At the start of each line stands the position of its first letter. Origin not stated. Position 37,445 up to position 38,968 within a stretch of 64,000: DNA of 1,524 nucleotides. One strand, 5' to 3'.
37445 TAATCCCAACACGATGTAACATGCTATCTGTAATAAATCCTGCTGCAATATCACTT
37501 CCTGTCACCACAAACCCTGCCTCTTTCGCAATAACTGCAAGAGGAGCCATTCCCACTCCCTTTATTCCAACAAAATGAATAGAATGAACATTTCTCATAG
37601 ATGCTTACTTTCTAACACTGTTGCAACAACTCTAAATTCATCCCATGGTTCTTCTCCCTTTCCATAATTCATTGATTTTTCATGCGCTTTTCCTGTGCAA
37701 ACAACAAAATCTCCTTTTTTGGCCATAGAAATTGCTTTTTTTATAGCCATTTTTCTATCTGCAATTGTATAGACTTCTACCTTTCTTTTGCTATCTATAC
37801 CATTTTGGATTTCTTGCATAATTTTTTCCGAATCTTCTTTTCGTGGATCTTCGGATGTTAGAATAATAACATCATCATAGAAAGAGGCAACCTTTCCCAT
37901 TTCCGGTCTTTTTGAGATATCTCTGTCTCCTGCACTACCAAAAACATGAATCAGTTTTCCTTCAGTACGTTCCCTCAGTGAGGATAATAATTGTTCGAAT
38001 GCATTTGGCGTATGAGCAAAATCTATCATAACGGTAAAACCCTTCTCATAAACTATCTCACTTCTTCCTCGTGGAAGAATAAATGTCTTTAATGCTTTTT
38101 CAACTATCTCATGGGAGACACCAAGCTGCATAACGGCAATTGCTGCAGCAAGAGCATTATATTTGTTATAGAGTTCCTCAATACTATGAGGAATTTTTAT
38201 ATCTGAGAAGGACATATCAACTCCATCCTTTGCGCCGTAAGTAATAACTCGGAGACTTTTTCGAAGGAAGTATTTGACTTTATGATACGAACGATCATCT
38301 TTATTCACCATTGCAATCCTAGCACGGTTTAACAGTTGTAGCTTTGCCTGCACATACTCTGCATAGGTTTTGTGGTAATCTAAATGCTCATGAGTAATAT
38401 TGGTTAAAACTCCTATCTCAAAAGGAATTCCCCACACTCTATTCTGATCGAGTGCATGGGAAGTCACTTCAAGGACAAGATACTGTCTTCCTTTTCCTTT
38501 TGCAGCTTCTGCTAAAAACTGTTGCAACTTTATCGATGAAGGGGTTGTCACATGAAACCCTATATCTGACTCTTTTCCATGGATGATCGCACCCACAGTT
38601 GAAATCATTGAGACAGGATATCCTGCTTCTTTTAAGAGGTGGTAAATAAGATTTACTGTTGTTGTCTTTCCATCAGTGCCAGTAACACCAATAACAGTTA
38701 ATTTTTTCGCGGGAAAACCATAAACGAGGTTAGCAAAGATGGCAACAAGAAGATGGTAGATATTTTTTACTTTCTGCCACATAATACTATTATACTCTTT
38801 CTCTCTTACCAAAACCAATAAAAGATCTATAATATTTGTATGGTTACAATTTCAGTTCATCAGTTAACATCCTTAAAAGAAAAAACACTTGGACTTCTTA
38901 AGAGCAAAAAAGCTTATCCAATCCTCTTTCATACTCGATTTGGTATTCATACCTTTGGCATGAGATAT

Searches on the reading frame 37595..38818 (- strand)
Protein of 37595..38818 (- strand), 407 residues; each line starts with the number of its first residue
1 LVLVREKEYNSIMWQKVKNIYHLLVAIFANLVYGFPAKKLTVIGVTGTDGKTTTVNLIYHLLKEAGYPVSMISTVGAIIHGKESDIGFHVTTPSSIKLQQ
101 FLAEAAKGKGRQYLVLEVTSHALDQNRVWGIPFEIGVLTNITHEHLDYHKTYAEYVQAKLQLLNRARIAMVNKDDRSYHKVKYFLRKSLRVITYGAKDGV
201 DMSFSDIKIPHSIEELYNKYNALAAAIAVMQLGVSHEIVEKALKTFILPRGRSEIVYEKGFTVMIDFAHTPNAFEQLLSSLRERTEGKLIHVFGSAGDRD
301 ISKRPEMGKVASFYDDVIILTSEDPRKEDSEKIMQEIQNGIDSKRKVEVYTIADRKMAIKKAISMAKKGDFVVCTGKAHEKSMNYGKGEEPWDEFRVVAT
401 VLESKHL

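Call 39: search_protein_families(library=pfam, proteins=[window:37595-38818:-], max_evalue=0.01)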
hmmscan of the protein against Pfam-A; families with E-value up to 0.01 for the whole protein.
window:37595-38818:- (407 aa): 3 families
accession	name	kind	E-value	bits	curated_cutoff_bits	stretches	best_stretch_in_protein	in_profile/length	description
PF08245.18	Mur_ligase_M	-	1.8e-40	139.5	24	1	45-209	1-161/200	Mur ligase middle domain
PF02875.26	Mur_ligase_C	-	8.9e-32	111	28.4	1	251-377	1-126/127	Mur ligase, glutamate ligase domain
PF00884.28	Sulfatase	-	0.0097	15.7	25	0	29-186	54-218/301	Sulfatase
